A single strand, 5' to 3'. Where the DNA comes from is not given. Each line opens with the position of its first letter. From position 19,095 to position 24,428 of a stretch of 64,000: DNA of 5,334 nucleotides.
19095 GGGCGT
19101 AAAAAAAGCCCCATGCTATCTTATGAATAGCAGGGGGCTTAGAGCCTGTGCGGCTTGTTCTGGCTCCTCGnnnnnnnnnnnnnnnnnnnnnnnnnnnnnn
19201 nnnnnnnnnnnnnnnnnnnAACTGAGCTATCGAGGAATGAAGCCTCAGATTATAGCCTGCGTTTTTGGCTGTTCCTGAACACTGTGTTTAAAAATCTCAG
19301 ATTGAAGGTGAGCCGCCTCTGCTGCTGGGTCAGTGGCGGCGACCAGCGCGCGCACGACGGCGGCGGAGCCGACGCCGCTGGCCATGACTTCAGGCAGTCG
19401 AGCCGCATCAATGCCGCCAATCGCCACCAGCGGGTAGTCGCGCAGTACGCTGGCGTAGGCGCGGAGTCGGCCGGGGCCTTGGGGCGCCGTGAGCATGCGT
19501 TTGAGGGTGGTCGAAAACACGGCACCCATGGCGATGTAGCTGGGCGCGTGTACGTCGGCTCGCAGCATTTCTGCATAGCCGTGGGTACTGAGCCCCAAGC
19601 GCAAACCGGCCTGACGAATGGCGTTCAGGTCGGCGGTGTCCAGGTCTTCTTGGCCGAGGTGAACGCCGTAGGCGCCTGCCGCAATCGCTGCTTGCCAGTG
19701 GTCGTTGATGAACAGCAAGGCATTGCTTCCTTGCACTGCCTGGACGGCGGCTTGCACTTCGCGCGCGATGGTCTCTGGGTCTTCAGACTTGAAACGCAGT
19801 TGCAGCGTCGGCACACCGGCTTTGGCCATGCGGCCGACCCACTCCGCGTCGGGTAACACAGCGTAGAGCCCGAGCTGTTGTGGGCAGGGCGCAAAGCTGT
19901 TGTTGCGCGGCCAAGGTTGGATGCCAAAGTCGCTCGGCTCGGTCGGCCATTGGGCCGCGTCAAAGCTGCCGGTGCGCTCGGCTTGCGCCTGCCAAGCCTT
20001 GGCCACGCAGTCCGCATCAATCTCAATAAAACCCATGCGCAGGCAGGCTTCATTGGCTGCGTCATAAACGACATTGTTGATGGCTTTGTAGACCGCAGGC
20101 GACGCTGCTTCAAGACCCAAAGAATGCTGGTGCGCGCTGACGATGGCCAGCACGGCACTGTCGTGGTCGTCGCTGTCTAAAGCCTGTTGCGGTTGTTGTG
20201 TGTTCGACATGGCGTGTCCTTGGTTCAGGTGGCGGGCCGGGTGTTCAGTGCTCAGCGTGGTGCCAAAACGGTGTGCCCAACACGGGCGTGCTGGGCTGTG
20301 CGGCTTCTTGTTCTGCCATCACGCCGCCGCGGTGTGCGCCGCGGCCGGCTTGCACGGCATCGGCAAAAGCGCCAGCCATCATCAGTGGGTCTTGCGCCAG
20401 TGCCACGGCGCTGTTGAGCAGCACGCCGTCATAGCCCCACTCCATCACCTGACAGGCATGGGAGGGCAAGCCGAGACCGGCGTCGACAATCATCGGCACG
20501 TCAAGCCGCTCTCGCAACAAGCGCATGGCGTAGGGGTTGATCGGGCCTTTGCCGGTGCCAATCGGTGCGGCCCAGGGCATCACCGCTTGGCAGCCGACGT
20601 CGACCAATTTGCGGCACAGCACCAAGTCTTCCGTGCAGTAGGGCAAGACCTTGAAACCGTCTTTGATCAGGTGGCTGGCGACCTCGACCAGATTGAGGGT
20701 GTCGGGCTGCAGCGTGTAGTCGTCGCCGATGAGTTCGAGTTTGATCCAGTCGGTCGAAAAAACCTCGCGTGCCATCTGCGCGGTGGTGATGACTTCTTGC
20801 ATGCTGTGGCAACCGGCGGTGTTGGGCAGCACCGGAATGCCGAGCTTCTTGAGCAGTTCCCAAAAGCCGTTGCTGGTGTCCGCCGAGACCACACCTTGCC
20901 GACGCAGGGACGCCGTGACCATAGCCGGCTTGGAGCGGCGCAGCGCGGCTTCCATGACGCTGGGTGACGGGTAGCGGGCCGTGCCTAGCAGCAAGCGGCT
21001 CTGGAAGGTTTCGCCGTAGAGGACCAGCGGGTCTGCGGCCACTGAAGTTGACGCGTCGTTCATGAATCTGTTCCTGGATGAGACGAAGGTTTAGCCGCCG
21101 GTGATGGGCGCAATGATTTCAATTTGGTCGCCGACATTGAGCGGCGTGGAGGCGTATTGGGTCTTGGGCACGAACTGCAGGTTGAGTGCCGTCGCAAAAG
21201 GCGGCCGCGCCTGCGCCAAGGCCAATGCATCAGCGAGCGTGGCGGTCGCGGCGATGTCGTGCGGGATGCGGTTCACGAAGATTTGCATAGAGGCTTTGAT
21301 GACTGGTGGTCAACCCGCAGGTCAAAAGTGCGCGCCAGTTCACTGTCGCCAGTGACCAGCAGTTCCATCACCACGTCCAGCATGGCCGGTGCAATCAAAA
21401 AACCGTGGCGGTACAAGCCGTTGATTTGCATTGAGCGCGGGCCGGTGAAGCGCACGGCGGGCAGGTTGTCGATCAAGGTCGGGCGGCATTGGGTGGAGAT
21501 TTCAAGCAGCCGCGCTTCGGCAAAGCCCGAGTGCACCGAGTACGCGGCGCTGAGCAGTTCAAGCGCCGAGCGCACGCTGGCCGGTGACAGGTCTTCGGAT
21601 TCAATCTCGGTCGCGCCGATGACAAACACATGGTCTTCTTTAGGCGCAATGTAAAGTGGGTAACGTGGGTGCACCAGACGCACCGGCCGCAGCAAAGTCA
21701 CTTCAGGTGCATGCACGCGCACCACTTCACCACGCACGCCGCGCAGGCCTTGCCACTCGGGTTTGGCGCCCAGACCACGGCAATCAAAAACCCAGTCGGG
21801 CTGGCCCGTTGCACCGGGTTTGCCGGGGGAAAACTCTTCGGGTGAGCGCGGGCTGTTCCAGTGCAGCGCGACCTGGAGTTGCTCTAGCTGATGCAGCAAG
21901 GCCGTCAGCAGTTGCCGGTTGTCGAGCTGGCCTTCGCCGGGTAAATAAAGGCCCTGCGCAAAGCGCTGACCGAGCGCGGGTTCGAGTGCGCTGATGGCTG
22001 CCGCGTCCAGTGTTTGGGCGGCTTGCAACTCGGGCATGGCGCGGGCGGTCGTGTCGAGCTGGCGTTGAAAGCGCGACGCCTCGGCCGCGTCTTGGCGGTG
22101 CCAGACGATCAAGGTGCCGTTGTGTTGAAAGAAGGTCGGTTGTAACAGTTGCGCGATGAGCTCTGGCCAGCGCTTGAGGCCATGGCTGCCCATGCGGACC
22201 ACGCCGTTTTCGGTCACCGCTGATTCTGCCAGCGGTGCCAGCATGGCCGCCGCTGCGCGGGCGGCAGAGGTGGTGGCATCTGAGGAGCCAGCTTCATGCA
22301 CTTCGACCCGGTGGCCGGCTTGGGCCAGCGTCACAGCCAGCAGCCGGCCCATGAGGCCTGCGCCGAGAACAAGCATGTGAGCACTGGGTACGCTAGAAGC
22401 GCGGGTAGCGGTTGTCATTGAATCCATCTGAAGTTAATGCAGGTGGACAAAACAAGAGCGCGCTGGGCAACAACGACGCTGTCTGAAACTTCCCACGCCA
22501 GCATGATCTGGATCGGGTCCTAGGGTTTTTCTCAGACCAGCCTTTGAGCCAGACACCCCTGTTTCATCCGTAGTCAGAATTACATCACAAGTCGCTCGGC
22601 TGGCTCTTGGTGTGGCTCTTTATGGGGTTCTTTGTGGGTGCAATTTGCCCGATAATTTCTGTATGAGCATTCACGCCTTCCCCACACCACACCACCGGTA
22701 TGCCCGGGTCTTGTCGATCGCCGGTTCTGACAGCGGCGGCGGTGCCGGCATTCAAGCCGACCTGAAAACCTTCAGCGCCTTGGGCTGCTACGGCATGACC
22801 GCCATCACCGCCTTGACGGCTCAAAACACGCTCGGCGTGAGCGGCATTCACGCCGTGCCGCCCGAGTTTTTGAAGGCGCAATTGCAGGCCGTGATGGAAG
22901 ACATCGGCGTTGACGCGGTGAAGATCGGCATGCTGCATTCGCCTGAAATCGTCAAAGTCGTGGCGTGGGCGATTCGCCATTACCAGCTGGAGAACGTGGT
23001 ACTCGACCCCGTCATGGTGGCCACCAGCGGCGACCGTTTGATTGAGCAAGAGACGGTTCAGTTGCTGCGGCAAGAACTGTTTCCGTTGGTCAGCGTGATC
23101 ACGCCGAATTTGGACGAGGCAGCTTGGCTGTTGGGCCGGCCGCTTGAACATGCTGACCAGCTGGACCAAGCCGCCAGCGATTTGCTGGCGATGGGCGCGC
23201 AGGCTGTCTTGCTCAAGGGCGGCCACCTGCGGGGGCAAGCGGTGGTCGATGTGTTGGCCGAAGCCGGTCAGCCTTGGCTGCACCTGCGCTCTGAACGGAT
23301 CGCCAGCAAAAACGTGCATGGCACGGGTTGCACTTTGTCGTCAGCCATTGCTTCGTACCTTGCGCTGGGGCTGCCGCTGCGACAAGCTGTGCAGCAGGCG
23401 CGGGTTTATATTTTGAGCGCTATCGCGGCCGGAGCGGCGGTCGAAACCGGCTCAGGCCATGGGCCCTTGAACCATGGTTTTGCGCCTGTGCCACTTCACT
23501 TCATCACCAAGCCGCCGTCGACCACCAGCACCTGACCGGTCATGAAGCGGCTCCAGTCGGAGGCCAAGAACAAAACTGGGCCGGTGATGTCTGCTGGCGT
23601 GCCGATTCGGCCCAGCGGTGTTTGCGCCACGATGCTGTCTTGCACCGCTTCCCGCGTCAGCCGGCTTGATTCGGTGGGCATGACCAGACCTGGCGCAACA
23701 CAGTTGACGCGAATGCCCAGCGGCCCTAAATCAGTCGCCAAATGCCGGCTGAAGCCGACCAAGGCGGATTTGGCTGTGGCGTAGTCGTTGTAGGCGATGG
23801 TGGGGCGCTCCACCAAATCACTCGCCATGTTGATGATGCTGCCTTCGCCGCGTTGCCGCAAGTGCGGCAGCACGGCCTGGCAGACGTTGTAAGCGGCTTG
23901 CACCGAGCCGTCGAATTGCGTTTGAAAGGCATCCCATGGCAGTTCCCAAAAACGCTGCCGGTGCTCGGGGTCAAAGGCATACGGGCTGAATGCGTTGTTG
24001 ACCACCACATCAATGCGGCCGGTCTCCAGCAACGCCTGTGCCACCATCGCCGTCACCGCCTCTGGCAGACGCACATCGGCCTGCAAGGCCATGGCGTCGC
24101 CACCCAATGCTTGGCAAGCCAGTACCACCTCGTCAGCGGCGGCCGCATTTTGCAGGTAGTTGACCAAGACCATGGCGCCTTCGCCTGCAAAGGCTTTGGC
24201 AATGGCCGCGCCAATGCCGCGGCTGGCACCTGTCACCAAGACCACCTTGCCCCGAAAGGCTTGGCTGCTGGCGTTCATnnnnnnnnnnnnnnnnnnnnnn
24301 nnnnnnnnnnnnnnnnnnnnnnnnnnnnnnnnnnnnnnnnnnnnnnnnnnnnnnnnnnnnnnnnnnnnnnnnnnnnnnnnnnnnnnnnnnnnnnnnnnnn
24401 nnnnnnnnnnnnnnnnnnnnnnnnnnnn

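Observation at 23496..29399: Candidate new vitamin B1 salvage system: LuxE + LuxC + ThiXYZ-like ABC + SDR next to thiD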

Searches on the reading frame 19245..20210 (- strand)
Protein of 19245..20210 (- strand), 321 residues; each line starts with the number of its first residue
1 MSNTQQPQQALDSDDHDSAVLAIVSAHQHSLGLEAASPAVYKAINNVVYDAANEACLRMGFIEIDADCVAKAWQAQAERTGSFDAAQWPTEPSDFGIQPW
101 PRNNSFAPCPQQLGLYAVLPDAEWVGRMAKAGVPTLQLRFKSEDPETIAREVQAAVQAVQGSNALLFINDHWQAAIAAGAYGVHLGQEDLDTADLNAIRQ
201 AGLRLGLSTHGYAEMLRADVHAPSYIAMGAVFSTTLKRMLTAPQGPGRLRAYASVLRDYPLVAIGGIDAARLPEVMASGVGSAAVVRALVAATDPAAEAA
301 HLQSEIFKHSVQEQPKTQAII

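Call 3: search_protein_families(library=pfam, proteins=[window:19245-20210:-])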
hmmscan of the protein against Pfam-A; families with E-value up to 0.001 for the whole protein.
window:19245-20210:- (321 aa): 1 family
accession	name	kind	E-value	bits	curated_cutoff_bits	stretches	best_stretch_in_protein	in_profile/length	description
PF02581.23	TMP-TENI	-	4.3e-44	150.5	27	1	122-289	15-180/180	Thiamine monophosphate synthase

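Call 6: search_protein_families(library=ncbifam, proteins=[window:19245-20210:-])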
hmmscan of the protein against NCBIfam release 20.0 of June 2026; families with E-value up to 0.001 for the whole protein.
window:19245-20210:- (321 aa): 12 families
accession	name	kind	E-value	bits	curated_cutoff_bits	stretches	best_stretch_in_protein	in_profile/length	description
NF002904.0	PRK03512.1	equivalog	6.8e-68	228.3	231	1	103-302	3-202/211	thiamine phosphate synthase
NF008933.0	PRK12290.1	equivalog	2.2e-64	217.9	516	1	91-299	184-405/438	thiamine phosphate synthase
NF000734.0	PRK00043.1-5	equivalog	4.7e-51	173.3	252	1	115-298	6-189/201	thiamine phosphate synthase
TIGR00693.1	thiE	equivalog_domain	9.3e-43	145.8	145.1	1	123-301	18-196/197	thiamine phosphate synthase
NF002727.0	PRK02615.1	equivalog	2.1e-34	118.8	335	1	124-306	164-344/349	thiamine phosphate synthase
NF007070.0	PRK09517.1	equivalog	6.6e-19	67.7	761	1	130-316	30-223/755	multifunctional thiamine-phosphate pyrophosphorylase/synthase/phosphomethylpyrimidine kinase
NF005819.0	PRK07695.1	equivalog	2.8e-17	63.1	251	1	136-309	31-200/205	thiazole tautomerase TenI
NF000736.0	PRK00043.2-3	equivalog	1.9e-16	60.1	227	1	128-302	22-201/207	thiamine phosphate synthase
NF000740.0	PRK00043.3-4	equivalog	1e-14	54.5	202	1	128-304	28-212/218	thiamine phosphate synthase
NF006530.0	PRK08999.1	equivalog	2.1e-11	43.5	245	1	125-290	151-313/315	Nudix family hydrolase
NF000741.0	PRK00043.3-5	equivalog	9.6e-11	41.8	350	1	127-299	27-207/217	thiamine phosphate synthase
NF000738.0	PRK00043.3-1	equivalog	1.7e-07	31.1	445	1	128-299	29-208/221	thiamine phosphate synthase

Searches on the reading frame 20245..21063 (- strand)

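Call 3: search_protein_families(library=pfam, proteins=[window:20245-21063:-])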
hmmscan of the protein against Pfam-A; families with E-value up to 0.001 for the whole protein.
window:20245-21063:- (272 aa): 1 family
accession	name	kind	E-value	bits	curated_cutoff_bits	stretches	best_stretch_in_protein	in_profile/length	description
PF05690.20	ThiG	-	1.9e-98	329.2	23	1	15-260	2-247/247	Thiazole biosynthesis protein ThiG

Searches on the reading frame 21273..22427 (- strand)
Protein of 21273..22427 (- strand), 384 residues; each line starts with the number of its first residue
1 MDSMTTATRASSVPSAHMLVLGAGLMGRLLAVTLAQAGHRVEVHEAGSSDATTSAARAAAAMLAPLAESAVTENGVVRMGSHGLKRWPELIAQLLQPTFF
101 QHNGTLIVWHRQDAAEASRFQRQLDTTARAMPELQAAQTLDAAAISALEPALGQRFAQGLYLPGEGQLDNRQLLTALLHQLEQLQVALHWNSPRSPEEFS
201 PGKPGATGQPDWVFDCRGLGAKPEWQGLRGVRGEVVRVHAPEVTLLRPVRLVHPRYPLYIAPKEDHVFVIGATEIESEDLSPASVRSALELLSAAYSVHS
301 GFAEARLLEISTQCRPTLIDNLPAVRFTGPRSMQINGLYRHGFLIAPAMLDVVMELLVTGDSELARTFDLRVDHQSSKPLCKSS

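Call 3: search_protein_families(library=pfam, proteins=[window:21273-22427:-])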
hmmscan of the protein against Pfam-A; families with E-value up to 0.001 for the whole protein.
window:21273-22427:- (384 aa): 2 families
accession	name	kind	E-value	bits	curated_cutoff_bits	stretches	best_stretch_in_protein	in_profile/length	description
PF01266.30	DAO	-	7.2e-40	138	27.9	1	19-349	3-346/353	FAD dependent oxidoreductase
PF02737.24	3HCDH_N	-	0.00026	21.4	22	1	20-69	4-52/180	3-hydroxyacyl-CoA dehydrogenase, NAD binding domain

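Call 6: search_protein_families(library=ncbifam, proteins=[window:21273-22427:-])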
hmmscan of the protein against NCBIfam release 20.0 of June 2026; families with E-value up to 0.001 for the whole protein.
window:21273-22427:- (384 aa): 6 families
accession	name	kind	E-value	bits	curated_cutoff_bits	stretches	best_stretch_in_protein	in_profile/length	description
TIGR02352.1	thiamin_ThiO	equivalog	1.8e-73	247.7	250.8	1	18-359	1-349/351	glycine oxidase ThiO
NF002480.1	PRK01747.1-1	equivalog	2.6e-11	42.6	540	1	7-275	240-507/645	bifunctional tRNA (5-methylaminomethyl-2-thiouridine)(34)-methyltransferase MnmC2/FAD-dependent 5-carboxymethylaminomethyl-2-thiouridine(34)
TIGR03197.1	MnmC_Cterm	equivalog_domain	1.8e-10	40.5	174.2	1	17-192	1-168/400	FAD-dependent 5-carboxymethylaminomethyl-2-thiouridine(34) oxidoreductase MnmC1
NF001933.0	PRK00711.1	subfamily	2.4e-08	33.4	383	1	101-192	133-222/429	D-amino acid dehydrogenase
TIGR03364.1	HpnW_proposed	hypoth_equivalog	2.4e-06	26.9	285.1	1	18-191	3-166/365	TIGR03364 family FAD-dependent oxidoreductase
NF004783.0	PRK06129.1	equivalog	7.1e-06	25.6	347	1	17-73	4-59/315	3-hydroxyacyl-CoA dehydrogenase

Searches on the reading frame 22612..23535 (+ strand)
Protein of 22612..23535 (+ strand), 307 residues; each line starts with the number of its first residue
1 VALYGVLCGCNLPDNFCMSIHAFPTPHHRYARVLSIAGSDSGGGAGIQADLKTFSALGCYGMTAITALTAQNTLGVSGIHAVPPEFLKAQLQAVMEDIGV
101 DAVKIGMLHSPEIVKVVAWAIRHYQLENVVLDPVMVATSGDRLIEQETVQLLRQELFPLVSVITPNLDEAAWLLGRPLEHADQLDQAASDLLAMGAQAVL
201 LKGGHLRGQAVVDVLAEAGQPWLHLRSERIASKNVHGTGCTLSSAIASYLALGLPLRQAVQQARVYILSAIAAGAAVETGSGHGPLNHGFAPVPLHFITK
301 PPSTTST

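Call 4: search_protein_families(library=pfam, proteins=[window:22612-23535:+])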
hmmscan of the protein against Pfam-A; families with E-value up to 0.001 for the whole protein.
window:22612-23535:+ (307 aa): 4 families
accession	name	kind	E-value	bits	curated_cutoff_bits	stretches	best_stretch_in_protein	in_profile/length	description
PF08543.17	Phos_pyr_kin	-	5.5e-98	327.7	27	1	40-287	1-246/246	Phosphomethylpyrimidine kinase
PF00294.29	PfkB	-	8e-09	35.7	25.8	1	126-263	160-282/302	pfkB family carbohydrate kinase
PF01256.23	Carb_kinase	-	1.2e-05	25.3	27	1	35-272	3-220/242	NAD(P)H-hydrate dehydratase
PF02110.20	HK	-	4.3e-05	23.4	27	1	103-282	55-228/247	Hydroxyethylthiazole kinase family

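Call 6: search_protein_families(library=ncbifam, proteins=[window:22612-23535:+])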
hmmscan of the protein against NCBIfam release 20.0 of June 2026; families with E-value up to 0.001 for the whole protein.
window:22612-23535:+ (307 aa): 20 families
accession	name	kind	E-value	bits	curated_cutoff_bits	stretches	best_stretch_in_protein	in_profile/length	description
TIGR00097.1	HMP-P_kinase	equivalog_domain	2e-98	328.7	204.95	1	33-288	1-253/254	bifunctional hydroxymethylpyrimidine kinase/phosphomethylpyrimidine kinase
NF011301.0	PRK14713.1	equivalog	7e-88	295.7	512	1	24-289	15-280/534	bifunctional hydroxymethylpyrimidine kinase/phosphomethylpyrimidine kinase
NF006346.0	PRK08573.1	equivalog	2.1e-80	270.6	528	1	31-288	5-259/450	bifunctional hydroxymethylpyrimidine kinase/phosphomethylpyrimidine kinase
NF007070.0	PRK09517.1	equivalog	3.1e-73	247.3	761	1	30-289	241-500/755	multifunctional thiamine-phosphate pyrophosphorylase/synthase/phosphomethylpyrimidine kinase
NF009077.0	PRK12412.1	equivalog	2.2e-63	214.2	385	1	32-289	5-262/274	pyridoxine/pyridoxal/pyridoxamine kinase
NF009259.0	PRK12616.1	equivalog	1.7e-55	188.5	390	1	32-274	5-250/270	bifunctional hydroxymethylpyrimidine kinase/phosphomethylpyrimidine kinase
NF009078.0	PRK12413.1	equivalog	1.7e-47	162.2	225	1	31-273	4-242/253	bifunctional hydroxymethylpyrimidine kinase/phosphomethylpyrimidine kinase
NF004398.0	PRK05756.1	equivalog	4.1e-16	59.2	292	1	99-271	75-254/287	pyridoxal kinase PdxY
NF005491.0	PRK07105.1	equivalog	5.9e-16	58.6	231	1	96-280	73-263/286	pyridoxamine kinase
NF006034.0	PRK08176.1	equivalog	2.3e-12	46.8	342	1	85-276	71-269/283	pyridoxine/pyridoxal/pyridoxamine kinase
TIGR00687.1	pyridox_kin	equivalog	4e-10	39.5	144.5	1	99-245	75-229/288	pyridoxal kinase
TIGR02152.1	D_ribokin_bact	equivalog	3.7e-08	33.1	299.65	1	152-266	168-276/298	ribokinase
TIGR03168.1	1-PFK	subfamily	3.7e-07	29.4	216.4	1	151-266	168-277/305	hexose kinase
NF006830.1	PRK09355.1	equivalog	4.7e-07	29.5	180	1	103-281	61-236/263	hydroxyethylthiazole kinase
TIGR03828.1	pfkB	equivalog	9.3e-06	24.9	292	1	150-265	167-276/305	1-phosphofructokinase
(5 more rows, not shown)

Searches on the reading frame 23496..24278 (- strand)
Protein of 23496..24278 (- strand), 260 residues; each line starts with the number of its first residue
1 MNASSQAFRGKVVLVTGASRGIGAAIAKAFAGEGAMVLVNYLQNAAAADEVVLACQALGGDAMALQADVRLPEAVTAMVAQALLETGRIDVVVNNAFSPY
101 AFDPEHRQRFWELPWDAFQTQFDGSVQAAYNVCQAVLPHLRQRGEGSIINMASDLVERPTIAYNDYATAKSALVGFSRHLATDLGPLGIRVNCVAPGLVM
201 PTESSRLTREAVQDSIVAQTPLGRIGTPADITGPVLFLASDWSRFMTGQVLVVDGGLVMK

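Call 3: search_protein_families(library=pfam, proteins=[window:23496-24278:-])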
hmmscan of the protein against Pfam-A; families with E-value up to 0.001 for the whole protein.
window:23496-24278:- (260 aa): 4 families
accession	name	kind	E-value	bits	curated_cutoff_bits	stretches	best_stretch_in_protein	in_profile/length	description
PF13561.12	adh_short_C2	-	1.1e-61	208.9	27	1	17-257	1-235/236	Enoyl-(Acyl carrier protein) reductase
PF00106.31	adh_short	-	4e-46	157.4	26.6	1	11-208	1-190/195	short chain dehydrogenase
PF23441.1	SDR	-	4.2e-06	26.8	27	1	13-258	10-256/258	SDR-like rossmann domain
PF08659.16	KR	-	7.1e-06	26.5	22.6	1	13-98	3-91/180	KR domain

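Call 6: search_protein_families(library=ncbifam, proteins=[window:23496-24278:-])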
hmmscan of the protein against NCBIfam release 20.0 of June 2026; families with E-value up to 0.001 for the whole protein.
window:23496-24278:- (260 aa): 231 families (the best 25 are shown)
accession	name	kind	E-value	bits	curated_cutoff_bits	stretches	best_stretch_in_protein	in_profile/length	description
NF006393.0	PRK08642.1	equivalog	4.5e-84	281.9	292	1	9-259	5-253/254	3-oxoacyl-ACP reductase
NF005559.1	PRK07231.1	subfamily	1.4e-61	208.2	215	1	8-258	2-248/249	glucose 1-dehydrogenase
NF009466.0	PRK12826.1-2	subfamily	6.4e-57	192.8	222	1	11-259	4-246/248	3-oxoacyl-ACP reductase FabG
NF004198.0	PRK05653.1-3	equivalog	1.3e-56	191.8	296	1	7-259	4-248/248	3-oxoacyl-ACP reductase FabG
NF005853.0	PRK07774.1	equivalog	2.2e-53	181.2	303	1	7-259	3-248/250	SDR family oxidoreductase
NF006070.0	PRK08213.1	subfamily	5.4e-52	176.9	279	1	8-258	10-257/259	gluconate 5-dehydrogenase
NF004197.0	PRK05653.1-1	equivalog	5.9e-52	176.8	332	1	6-259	3-248/249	3-oxoacyl-ACP reductase FabG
NF009468.0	PRK12826.1-4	equivalog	8e-52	176.5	318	1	6-258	3-248/256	SDR family oxidoreductase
TIGR01830.1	3oxo_ACP_reduc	equivalog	3.2e-51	174.3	297.75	1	13-258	1-239/239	3-oxoacyl-[acyl-carrier-protein] reductase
NF004791.0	PRK06138.1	equivalog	4.7e-51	173.5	312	1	8-258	3-250/252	SDR family oxidoreductase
NF052558.1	MBtsdlDhBudC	equivalog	8.3e-49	166.4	270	1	8-257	1-241/250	meso-2,3-butanediol dehydrogenase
NF006598.0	PRK09135.1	equivalog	8.7e-49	166.3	288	1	10-257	6-245/249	pteridine reductase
NF009464.0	PRK12824.1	subfamily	9.2e-49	166.3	269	1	11-260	3-245/245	3-oxoacyl-ACP reductase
NF004778.0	PRK06124.1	equivalog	1.1e-48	165.9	303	1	7-259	8-254/256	SDR family oxidoreductase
NF004773.0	PRK06113.1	equivalog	5e-48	163.8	367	1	5-258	6-251/255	7-alpha-hydroxysteroid dehydrogenase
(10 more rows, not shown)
